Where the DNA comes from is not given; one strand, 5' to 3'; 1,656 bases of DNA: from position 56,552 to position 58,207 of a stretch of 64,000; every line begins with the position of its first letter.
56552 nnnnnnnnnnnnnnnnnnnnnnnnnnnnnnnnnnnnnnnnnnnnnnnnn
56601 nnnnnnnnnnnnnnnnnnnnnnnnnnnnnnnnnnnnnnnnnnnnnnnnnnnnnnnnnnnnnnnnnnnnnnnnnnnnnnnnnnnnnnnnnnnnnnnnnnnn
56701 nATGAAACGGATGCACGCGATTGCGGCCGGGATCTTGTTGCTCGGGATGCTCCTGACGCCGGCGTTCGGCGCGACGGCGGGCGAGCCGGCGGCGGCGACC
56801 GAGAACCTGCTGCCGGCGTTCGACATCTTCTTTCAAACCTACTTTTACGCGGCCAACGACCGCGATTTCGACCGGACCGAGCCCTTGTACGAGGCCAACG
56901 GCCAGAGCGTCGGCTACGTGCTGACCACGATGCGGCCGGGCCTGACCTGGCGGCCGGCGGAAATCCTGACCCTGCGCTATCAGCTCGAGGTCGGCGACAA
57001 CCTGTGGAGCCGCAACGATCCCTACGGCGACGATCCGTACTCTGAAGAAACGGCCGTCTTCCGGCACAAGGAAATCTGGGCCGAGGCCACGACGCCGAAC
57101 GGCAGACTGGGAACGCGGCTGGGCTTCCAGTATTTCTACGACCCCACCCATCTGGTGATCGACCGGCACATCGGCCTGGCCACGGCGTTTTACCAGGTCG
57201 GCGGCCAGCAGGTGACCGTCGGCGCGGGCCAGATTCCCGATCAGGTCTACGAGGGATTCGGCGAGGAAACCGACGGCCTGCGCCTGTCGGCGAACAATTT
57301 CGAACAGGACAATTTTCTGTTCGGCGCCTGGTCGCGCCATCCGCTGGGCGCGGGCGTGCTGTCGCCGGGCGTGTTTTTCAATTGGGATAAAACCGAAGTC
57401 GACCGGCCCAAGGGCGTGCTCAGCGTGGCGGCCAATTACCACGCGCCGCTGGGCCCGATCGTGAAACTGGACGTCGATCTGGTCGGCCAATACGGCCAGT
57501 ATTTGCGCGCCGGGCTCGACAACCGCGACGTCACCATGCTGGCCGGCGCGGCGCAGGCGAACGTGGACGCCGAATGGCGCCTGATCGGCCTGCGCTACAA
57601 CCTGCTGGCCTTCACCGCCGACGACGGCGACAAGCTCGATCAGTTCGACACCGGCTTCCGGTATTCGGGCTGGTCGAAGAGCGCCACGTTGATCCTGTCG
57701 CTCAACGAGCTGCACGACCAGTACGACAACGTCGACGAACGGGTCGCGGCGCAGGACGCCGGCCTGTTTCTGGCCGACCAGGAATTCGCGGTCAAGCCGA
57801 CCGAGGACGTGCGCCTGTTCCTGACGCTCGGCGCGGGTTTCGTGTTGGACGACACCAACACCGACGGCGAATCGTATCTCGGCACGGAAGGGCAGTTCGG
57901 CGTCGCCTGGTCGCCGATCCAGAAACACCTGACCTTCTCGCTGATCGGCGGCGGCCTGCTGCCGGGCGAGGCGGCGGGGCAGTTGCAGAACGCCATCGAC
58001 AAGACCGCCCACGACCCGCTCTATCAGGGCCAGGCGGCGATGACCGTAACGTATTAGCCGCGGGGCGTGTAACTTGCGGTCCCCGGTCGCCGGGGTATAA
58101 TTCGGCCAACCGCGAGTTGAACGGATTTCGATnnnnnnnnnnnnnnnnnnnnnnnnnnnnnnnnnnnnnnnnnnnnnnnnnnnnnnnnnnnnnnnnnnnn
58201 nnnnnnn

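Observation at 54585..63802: Inverted duplication of an endoglycoceramidase-like GH5 lipoprotein plus OMP cassette flanking an SSS transporter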

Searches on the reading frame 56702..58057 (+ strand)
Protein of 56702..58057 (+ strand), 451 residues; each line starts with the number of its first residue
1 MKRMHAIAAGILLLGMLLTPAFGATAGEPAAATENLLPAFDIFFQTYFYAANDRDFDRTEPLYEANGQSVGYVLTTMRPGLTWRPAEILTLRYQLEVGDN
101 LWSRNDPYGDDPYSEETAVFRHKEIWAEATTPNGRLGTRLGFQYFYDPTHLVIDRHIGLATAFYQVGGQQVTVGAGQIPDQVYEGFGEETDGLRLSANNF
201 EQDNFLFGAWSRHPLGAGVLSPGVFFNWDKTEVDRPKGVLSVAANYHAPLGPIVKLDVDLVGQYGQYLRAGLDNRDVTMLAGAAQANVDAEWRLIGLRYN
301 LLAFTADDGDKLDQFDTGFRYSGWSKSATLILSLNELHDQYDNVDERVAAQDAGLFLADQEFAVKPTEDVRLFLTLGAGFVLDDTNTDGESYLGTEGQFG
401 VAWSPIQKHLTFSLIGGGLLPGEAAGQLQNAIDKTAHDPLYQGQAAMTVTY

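Call 6: search_protein_families(library=pfam, proteins=[window:56702-58057:+], max_evalue=0.1)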
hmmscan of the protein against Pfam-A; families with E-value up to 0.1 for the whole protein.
window:56702-58057:+ (451 aa): 0 families

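Call 9: search_solved_structures(query=window:56702-58057:+, max_evalue=10)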
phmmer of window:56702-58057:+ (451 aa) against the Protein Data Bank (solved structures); distinct sequences matched with E-value up to 10: 0.

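Call 10: search_protein_families(library=ncbifam, proteins=[window:56702-58057:+], max_evalue=0.1)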
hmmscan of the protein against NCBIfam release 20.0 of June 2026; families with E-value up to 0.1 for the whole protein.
window:56702-58057:+ (451 aa): 0 families

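Call 14: find_homologous_proteins(query=window:56702-58057:+, max_evalue=0.001)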
Query window:56702-58057:+ (451 aa): 25 proteins with E <= 0.001 among 8000 candidates.
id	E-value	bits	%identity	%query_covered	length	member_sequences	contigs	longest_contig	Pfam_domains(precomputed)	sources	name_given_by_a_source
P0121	0.0e+0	1035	100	100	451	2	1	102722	-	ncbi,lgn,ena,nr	ncbi:MAG: hypothetical protein GX444_18590 [Myxococcales bacterium]|nr:hypothetical protein [Myxococ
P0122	6.1e-169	581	62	92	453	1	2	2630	-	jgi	jgi:hypothetical protein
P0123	3.3e-160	552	58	95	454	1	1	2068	-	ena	-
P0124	3.4e-157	542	57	97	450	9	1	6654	-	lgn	-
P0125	7.3e-157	541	57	94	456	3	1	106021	-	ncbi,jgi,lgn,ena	-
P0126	5.3e-156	538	57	93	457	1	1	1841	-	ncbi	-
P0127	3.1e-155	535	57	92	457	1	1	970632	-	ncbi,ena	-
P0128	4.6e-155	535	54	100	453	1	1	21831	-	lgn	-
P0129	8.2e-154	531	55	100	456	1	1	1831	-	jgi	jgi:hypothetical protein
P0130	1.4e-144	500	52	100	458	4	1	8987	-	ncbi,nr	ncbi:hypothetical protein KDL45_03045 [bacterium]|nr:hypothetical protein [bacterium]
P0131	6.7e-144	498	52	92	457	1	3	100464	-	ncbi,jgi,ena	jgi:opacity protein-like surface antigen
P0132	2.1e-130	454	49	99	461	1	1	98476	-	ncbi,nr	ncbi:hypothetical protein K8I61_12660 [bacterium]|nr:hypothetical protein [bacterium]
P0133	1.4e-125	438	46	98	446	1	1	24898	-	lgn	-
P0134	2.8e-123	430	47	92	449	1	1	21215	-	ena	-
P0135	6.8e-119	416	44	95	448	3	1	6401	-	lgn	-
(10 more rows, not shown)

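Call 16: find_related_loci(query=window:56702-58057:+, collection=genome_contigs, flank=10000)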
Query window:56702-58057:+ (451 aa) in genome_contigs; peptide patterns used: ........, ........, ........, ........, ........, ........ (x = any residue, [..] = any of these).
30 stretches matched a pattern, but none encodes a relative of the query by tblastn (E <= 1e-3).

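Call 18: find_related_loci(query=A1, collection=genome_contigs, flank=10000)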
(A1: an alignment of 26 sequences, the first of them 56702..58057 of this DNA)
Query A1 (451 aa) in genome_contigs; peptide patterns used: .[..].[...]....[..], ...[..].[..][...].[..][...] (x = any residue, [..] = any of these).
55 stretches matched a pattern; 9 encode a relative of the query (tblastn E <= 1e-3); 9 distinct loci.
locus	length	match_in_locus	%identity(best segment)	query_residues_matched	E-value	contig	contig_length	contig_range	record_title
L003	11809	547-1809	59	33-451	1e-155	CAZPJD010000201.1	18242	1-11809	MAG TPA_asm: uncultured bacterium isolate binchicken_co200_86 genome assembly, contig: k141_418392, whole genome shotgun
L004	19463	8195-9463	57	30-451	5e-155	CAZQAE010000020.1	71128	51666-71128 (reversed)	MAG TPA_asm: uncultured bacterium isolate SRP191223_co1_360 genome assembly, contig: NODE_182_length_71128_cov_7.820185,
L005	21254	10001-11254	57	35-451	4e-157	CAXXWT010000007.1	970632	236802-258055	MAG: bacterium isolate 2a80452e-9f24-40d4-98e6-f858f42e08c7 genome assembly, contig: contig_7, whole genome shotgun sequ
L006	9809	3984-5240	52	35-451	2e-144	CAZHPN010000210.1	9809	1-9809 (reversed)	MAG TPA_asm: uncultured bacterium isolate binchicken_co3_336 genome assembly, contig: NODE_22686_length_9809_cov_6.31023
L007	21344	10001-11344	39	4-451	4e-100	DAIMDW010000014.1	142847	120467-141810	MAG TPA_asm: bacterium isolate CTOTU18725 NODE_70_length_142847_cov_9.952161, whole genome shotgun sequence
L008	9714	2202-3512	40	10-451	1e-95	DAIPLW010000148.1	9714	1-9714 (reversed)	MAG TPA_asm: bacterium isolate CTOTU29523 NODE_3771_length_9714_cov_5.254271, whole genome shotgun sequence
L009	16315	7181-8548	52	2-451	3e-142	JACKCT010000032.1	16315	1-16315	MAG: Deltaproteobacteria bacterium isolate HK-STAS-FEN-2 HK-STAS-FEN-2_32, whole genome shotgun sequence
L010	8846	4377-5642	35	40-451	1e-74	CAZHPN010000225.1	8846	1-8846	MAG TPA_asm: uncultured bacterium isolate binchicken_co3_336 genome assembly, contig: NODE_25912_length_8846_cov_7.16073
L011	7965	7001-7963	37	1-325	3e-63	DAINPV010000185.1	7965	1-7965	MAG TPA_asm: bacterium isolate CTOTU18531 NODE_10153_length_7965_cov_5.854994, whole genome shotgun sequence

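Call 23: search_protein_families(library=pfam, proteins=[L007:11356-12456:+, L007:12473-13765:+, L007:13769-14644:+, L007:14641-15468:+, L003:4689-7451:+, L003:8240-9724:+, L005:3607-5451:-, L003:3251-4564:+], max_evalue=0.001)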
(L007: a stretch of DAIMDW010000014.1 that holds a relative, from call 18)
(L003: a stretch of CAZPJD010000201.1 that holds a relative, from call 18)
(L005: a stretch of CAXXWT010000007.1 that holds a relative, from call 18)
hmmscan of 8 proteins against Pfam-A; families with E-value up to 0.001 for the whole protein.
L007:11356-12456:+ (366 aa): 10 families
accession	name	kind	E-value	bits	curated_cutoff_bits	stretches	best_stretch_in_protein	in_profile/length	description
PF00005.33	ABC_tran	-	5.1e-32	111.8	25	1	22-161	4-136/137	ABC transporter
PF17912.7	OB_MalK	-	9.6e-13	49.2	27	1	235-285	1-53/53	MalK OB fold domain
PF13304.12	AAA_21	-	1.6e-06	28.8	27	0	31-58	1-40/304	AAA domain, putative AbiEii toxin, Type IV TA system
PF02463.25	SMC_N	-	5.1e-05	23.2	40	1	28-204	23-211/220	RecF/RecN/SMC N terminal domain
PF13401.12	AAA_22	-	6.1e-05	23.8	27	1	28-76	4-46/130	AAA domain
PF03215.21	Rad17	-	9.7e-05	22.8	23.8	1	24-58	40-74/186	Rad17 P-loop domain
PF08402.16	TOBE_2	-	0.00014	22.4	21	1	278-320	1-41/76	TOBE domain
PF03193.22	RsgA_GTPase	-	0.00043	20.6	30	1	28-60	105-137/174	RsgA GTPase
PF03459.23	TOBE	-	0.00091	19.8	22.3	0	296-349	6-64/64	TOBE domain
PF24389.1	ORC-CDC6-like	-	0.001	18.4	27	0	25-49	28-52/571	ORC-CDC6-like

L007:12473-13765:+ (430 aa): 2 families
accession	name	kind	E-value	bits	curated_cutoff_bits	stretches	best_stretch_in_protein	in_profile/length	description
PF01547.30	SBP_bac_1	-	1.2e-38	134.3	26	1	50-343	3-306/307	Bacterial extracellular solute-binding protein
PF13416.11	SBP_bac_8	-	2.8e-21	77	27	1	58-361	2-267/279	Bacterial extracellular solute-binding protein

L007:13769-14644:+ (291 aa): 1 family
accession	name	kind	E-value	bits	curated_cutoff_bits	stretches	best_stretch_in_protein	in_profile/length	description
PF00528.27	BPD_transp_1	-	6.6e-18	65.5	26.4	1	84-286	2-179/184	Binding-protein-dependent transport system inner membrane component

L007:14641-15468:+ (275 aa): 1 family
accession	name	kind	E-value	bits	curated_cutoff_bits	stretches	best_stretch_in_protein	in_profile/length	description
PF00528.27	BPD_transp_1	-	2.9e-20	73.2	26.4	1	87-263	5-177/184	Binding-protein-dependent transport system inner membrane component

L003:4689-7451:+ (920 aa): 1 family
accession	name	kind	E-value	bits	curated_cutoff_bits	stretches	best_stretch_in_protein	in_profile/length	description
PF03176.21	MMPL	-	3.4e-13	49.7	20.5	1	131-364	60-304/333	MMPL family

L003:8240-9724:+ (494 aa): 1 family
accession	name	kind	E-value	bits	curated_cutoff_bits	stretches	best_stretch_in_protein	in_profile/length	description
PF06980.17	DUF1302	-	0.00019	21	23.2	1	99-141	140-190/541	Protein of unknown function (DUF1302)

L005:3607-5451:- (614 aa): 2 families
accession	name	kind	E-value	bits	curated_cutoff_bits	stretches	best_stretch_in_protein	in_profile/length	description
PF13229.12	Beta_helix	-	2.1e-46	157.9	25.9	3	209-356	3-154/158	Right handed beta helix region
PF05048.19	NosD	-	3.9e-36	124.9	23.6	4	203-350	13-158/212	Periplasmic copper-binding protein (NosD)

L003:3251-4564:+ (437 aa): 2 families
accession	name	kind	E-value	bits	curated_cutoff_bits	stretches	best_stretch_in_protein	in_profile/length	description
PF01547.30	SBP_bac_1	-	2.1e-35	123.6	26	1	57-351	3-307/307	Bacterial extracellular solute-binding protein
PF13416.11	SBP_bac_8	-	2.9e-26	93.3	27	1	65-368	2-267/279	Bacterial extracellular solute-binding protein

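Call 25: predict_structure(alignment_id=A1)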
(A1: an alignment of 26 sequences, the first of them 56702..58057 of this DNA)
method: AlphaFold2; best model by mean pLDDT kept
length: 451 residues; sequences in the alignment: 26
mean_pLDDT: 80.8   pTM: 0.78
mean pLDDT of the five models: 80.8, 80.6, 78.4, 77.7, 76.6
residues with pLDDT >= 90: 217; 70-90: 128; 50-70: 44; < 50: 62
segments of 3 or more residues with pLDDT < 50: 18-33, 61-67, 102-117, 181-198, 338-340
pLDDT, mean of each block of 10 residues (from residue 1): 65 57 30 64 86 68 47 81 92 79 45 50 89 94 93 91 95 89 36 45 88 95 95 88 97 96 94 88 97 94 90 85 88 62 80 94 94 96 87 94 92 92 84 79 88 83
secondary structure, 60 per line:
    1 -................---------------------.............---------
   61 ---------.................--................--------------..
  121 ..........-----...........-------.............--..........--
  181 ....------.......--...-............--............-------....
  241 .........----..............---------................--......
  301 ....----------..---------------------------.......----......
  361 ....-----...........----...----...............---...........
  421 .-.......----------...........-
elements in order: H2-17 E39-51 E70-86 E89-104 E119-130 E136-146 E154-166 E169-178 H181-184 H191-197 E204-215 E218-229 E237-249 E254-267 E277-292 E295-304 H344-350 E355-364 E370-380 E392-406 E410-421 H423-429 E440-450

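Call 30: fold_search(model_id=the predicted structure, library=pdb)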
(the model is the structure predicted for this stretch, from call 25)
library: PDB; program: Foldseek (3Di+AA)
matches with E <= 10: 924; with E <= 0.001: 329
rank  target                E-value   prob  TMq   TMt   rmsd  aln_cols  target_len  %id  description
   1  3rbh_C                2.6e-14  1.00  0.60  0.66   7.2       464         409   12  Structure of alginate export protein AlgE from Pseudomonas aeruginosa (released 2011-07-27)
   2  8pz4                  3.9e-14  1.00  0.62  0.60   6.8       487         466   11  Structure of alginate transporter, AlgE, solved at wavelength 2.755 A (released 2023-10-25)
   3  8q2o                  5.5e-14  1.00  0.62  0.61   7.2       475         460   12  Structure of alginate transporter AlgE from P. aeruginosa PAO1 by using Se-MAG for the the lipid cubic phase crystalliza (released 2024-05-15)
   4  4b61_A                5.8e-14  1.00  0.61  0.64   6.4       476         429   12  In meso structure of alginate transporter, AlgE, from Pseudomoas aeruginosa, PAO1. Crystal form 3. (released 2013-07-17)
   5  4azl_B                6.1e-14  1.00  0.61  0.64   7.2       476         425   10  In meso structure of alginate transporter, AlgE, from Pseudomoas aeruginosa, PAO1, crystal form 2. (released 2013-07-03)
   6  3rbh_D                9.6e-14  1.00  0.61  0.66   6.9       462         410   11  Structure of alginate export protein AlgE from Pseudomonas aeruginosa (released 2011-07-27)
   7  4afk                  1.1e-13  1.00  0.61  0.64   7.0       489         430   12  In meso structure of alginate transporter, AlgE, from Pseudomonas aeruginosa, PAO1 (released 2013-02-06)
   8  4azl_A                1.2e-13  1.00  0.61  0.66   6.6       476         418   11  In meso structure of alginate transporter, AlgE, from Pseudomoas aeruginosa, PAO1, crystal form 2. (released 2013-07-03)
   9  5d5d                  1.8e-13  1.00  0.58  0.64   7.3       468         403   11  In meso in situ serial X-ray crystallography structure of AlgE at 100 K (released 2016-01-13)
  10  5iyu                  2.4e-13  1.00  0.62  0.65   6.8       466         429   11  AlgE_CIM (released 2017-04-05)
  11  8rqp                  2.5e-13  1.00  0.60  0.59   7.9       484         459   11  In meso structure of the alginate exporter, AlgE, from Pseudomonas aeruginosa in 7.10 monoacylglycerol (released 2024-04-03)
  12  3rbh_B                5.0e-13  1.00  0.59  0.62   7.4       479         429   11  Structure of alginate export protein AlgE from Pseudomonas aeruginosa (released 2011-07-27)
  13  7acg                  5.3e-13  1.00  0.62  0.62   5.9       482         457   11  In meso structure of the alginate exporter, AlgE, from Pseudomonas aeruginosa in 9.8 monoacylglycerol (released 2020-12-16)
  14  4b61_B                6.5e-13  1.00  0.59  0.60   7.6       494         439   11  In meso structure of alginate transporter, AlgE, from Pseudomoas aeruginosa, PAO1. Crystal form 3. (released 2013-07-17)
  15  3rbh_A                6.8e-13  1.00  0.60  0.63   7.3       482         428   11  Structure of alginate export protein AlgE from Pseudomonas aeruginosa (released 2011-07-27)
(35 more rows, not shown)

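Call 33: search_solved_structures(query=L007:12473-13765:+, max_evalue=0.00001)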
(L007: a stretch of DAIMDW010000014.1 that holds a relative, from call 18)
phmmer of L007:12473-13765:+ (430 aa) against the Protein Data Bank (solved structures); distinct sequences matched with E-value up to 0.00001: 45.
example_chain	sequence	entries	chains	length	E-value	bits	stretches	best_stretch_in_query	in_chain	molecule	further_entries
2b3b_A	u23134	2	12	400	1.6e-98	333.6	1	39-427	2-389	glucose-binding protein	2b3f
8hqq_A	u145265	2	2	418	5.5e-52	180.3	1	36-394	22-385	Probable binding protein component of ABC sugar transporter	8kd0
5dvf_A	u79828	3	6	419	7.6e-52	179.8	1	37-418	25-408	Binding protein component of ABC sugar transporter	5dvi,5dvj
4r2b_A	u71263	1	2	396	1.1e-50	176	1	38-392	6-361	Extracellular solute-binding protein family 1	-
5xpj_A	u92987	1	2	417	1.4e-49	172.3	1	37-410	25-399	Binding protein component of ABC sugar transporter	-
4g68_A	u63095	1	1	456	8.8e-24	87.4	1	33-291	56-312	ABC transporter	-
4g68_B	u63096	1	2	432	9.3e-24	87.3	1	33-291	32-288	ABC transporter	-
3vxb_A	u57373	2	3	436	4.1e-21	78.5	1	62-291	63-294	Putative sugar-binding lipoprotein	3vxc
7ehp_A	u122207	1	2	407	8.7e-21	77.5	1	83-355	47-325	chitin oligosaccahride binding protein NagB1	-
7eho_A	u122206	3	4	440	1.7e-20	76.5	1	55-293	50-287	Chitin oligosaccharide binding protein NagB2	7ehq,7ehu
3oo8_A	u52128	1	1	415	2.3e-19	72.8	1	145-346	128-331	ABC transporter binding protein AcbH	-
3oo7_A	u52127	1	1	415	2.4e-19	72.7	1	145-346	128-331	ABC transporter binding protein AcbH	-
3oo6_A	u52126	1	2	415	2.4e-19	72.7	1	145-346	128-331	ABC transporter binding protein AcbH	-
3ooa_A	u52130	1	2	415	2.5e-19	72.7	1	145-347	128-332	ABC transporter binding protein AcbH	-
3oo9_A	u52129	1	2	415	2.5e-19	72.7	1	145-346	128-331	ABC transporter binding protein AcbH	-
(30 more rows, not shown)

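Call 43: search_protein_families(library=pfam, proteins=[L007:5963-7621:-, L010:164-1996:-], max_evalue=10)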
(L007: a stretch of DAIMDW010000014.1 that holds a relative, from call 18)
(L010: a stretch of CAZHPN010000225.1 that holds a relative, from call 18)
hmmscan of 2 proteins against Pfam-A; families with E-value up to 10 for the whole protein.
L007:5963-7621:- (553 aa): 3 families
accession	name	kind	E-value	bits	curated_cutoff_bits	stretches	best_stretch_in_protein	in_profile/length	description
PF09136.16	Glucodextran_B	-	1.4e-07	31.7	27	1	12-64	1-54/83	Glucodextranase, domain B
PF17957.7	Big_7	-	0.019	16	24.1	1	12-64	1-58/70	Bacterial Ig domain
PF02886.23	LBP_BPI_CETP_C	-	0.032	14.1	23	1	345-463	39-153/238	LBP / BPI / CETP family, C-terminal domain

L010:164-1996:- (611 aa): 1 family
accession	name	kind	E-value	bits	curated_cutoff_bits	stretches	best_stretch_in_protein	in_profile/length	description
PF09136.16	Glucodextran_B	-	1.9e-07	31.4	27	1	72-131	1-61/83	Glucodextranase, domain B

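Call 86: search_protein_families(library=pfam, alignment_id=A1, max_evalue=1)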
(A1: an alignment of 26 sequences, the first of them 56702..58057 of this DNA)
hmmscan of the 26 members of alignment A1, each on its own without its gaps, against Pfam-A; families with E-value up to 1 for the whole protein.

A. member 1, window:56702-58057:+ (451 aa): 1 family
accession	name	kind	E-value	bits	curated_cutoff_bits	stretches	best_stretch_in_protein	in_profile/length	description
PF13609.12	Porin_4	-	0.24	11.6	27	1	340-400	29-96/310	Gram-negative porin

B. families by the number of members that match (of 26 scanned): 6 families
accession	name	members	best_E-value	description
PF02845.22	CUE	1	0.056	CUE domain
PF16339.10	DUF4969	1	0.06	Domain of unknown function (DUF4969)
PF08194.17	DIM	1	0.09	DIM protein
PF13670.12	PepSY_2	1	0.1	Peptidase propeptide and YPEB domain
PF10025.14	DUF2267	1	0.11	Uncharacterized conserved protein (DUF2267)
PF13609.12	Porin_4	1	0.24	Gram-negative porin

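Call 87: search_solved_structures(query=A1, max_evalue=10)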
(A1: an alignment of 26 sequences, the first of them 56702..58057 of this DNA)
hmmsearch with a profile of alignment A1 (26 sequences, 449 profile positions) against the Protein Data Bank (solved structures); distinct sequences matched with E-value up to 10: 0.
